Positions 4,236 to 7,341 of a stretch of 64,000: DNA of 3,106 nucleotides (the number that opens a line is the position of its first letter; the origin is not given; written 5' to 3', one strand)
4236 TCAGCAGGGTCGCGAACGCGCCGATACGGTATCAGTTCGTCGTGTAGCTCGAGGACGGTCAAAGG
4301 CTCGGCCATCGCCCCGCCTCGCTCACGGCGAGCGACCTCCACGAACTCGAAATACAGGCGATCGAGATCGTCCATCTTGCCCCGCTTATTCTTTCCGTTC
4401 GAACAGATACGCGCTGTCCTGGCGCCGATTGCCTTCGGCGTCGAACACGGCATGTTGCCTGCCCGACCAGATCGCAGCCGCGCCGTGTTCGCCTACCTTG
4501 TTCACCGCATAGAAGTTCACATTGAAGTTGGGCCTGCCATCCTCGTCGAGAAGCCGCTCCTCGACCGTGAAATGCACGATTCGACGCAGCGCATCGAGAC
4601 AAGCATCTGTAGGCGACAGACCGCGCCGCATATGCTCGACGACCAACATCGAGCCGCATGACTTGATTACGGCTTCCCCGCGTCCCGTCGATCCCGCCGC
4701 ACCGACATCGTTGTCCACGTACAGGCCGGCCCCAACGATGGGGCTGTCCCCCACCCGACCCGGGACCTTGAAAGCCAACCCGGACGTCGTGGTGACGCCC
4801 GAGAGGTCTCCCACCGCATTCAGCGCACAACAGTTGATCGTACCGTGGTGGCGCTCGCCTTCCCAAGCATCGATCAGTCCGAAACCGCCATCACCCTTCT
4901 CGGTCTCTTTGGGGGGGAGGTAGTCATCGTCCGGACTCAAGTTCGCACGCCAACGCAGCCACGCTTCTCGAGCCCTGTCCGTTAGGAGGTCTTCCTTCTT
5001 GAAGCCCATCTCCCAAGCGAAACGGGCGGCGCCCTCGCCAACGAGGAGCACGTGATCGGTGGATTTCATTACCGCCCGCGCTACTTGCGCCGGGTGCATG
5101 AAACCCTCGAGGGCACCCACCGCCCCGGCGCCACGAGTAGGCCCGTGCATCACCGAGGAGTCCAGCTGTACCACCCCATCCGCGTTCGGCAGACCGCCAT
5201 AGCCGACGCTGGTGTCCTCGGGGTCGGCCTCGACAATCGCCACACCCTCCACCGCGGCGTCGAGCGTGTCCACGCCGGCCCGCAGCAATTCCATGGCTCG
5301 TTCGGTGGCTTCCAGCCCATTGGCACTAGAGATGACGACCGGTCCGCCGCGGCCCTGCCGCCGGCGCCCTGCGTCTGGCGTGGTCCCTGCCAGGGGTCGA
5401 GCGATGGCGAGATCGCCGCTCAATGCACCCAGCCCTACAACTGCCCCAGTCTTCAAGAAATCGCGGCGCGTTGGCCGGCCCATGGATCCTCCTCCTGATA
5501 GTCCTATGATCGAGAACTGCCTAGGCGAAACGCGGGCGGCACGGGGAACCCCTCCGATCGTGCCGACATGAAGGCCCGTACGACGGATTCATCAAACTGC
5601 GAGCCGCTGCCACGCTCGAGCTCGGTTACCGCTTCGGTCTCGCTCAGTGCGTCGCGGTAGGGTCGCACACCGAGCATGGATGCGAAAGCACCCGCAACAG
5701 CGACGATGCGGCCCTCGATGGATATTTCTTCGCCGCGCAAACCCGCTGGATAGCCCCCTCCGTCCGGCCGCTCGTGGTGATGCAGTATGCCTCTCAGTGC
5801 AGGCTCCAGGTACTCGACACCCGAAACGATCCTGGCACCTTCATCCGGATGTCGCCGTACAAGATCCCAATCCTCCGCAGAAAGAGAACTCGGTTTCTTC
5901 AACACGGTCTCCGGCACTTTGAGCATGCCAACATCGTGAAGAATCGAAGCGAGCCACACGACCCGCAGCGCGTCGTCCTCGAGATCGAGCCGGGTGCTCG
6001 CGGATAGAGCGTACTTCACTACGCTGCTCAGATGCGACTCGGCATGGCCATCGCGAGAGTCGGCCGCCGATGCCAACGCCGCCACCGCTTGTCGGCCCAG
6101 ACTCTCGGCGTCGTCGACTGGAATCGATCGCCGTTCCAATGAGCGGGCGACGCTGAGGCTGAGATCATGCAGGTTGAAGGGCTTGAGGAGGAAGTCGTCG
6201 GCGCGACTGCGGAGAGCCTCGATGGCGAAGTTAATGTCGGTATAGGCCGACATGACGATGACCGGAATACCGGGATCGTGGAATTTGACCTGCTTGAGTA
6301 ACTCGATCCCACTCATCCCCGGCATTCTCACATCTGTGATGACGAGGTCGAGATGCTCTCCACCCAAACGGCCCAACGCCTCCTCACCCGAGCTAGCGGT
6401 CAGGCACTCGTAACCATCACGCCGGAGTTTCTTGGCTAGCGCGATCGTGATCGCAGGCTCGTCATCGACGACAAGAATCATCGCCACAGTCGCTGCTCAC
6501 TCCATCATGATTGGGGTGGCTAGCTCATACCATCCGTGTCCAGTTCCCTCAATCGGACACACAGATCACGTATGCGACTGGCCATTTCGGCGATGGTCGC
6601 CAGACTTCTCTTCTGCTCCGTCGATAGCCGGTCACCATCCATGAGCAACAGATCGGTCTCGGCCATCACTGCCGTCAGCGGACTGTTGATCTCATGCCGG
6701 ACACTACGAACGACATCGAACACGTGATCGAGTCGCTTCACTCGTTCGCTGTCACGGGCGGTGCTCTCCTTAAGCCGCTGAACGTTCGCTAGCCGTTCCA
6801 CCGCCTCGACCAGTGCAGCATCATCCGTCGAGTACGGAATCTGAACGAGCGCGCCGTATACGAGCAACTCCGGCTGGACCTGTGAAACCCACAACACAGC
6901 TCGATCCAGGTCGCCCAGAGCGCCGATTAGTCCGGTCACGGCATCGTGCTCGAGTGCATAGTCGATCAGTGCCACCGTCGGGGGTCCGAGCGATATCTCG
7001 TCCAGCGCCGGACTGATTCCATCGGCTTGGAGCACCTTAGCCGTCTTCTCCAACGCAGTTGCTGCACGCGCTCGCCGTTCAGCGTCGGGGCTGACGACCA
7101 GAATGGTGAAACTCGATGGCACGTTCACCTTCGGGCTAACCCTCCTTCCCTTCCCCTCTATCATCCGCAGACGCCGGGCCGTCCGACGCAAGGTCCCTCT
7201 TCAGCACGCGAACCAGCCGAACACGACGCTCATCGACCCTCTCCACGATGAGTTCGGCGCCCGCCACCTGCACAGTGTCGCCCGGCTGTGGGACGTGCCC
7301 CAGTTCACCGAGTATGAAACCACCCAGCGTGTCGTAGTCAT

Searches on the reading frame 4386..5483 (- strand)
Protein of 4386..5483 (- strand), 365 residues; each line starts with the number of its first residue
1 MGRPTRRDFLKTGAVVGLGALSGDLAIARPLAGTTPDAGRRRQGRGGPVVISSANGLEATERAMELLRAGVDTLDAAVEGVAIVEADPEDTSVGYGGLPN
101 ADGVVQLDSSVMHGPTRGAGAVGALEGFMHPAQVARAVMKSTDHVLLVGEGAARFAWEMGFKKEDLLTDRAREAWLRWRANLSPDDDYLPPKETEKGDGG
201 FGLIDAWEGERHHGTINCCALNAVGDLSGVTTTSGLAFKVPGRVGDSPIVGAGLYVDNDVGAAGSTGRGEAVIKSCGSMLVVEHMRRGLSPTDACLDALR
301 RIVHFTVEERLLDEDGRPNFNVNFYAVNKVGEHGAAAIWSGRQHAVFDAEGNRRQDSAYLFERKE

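Call 11: search_protein_families(library=pfam, proteins=[window:4386-5483:-], max_evalue=0.001)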
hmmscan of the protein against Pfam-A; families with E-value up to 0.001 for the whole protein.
window:4386-5483:- (365 aa): 2 families
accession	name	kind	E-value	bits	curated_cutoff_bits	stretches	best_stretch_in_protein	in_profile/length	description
PF01112.23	Asparaginase_2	-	8.3e-61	206.2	27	1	58-303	28-266/309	Asparaginase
PF10518.14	TAT_signal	-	0.00016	21.9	22.7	1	4-21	2-19/21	TAT (twin-arginine translocation) pathway signal sequence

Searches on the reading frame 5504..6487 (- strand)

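Call 11: search_protein_families(library=pfam, proteins=[window:5504-6487:-], max_evalue=0.001)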
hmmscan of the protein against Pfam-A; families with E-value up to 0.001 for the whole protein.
window:5504-6487:- (327 aa): 3 families
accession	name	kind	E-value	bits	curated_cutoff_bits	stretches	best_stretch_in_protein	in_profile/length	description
PF13487.12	HD_5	-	9.2e-35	120.3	27.2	1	138-302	3-170/170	HD domain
PF00072.30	Response_reg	-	3.5e-30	104.9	30.2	1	4-110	1-107/111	Response regulator receiver domain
PF01966.28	HD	-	2.1e-14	54.3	22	1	151-269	3-114/116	HD domain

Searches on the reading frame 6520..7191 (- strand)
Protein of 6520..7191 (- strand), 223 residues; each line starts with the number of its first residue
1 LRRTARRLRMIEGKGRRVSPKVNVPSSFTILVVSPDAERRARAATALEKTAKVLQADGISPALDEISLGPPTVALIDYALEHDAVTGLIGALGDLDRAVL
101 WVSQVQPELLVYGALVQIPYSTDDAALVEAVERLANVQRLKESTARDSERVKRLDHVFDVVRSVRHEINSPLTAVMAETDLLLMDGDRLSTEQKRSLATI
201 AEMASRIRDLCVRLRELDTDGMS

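Call 11: search_protein_families(library=pfam, proteins=[window:6520-7191:-], max_evalue=0.001)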
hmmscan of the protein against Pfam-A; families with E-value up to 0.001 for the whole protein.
window:6520-7191:- (223 aa): 1 family
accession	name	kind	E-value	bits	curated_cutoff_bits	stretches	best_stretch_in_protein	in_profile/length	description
PF00512.31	HisKA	-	2.3e-09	37.6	26.9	1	160-217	5-60/66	His Kinase A (phospho-acceptor) domain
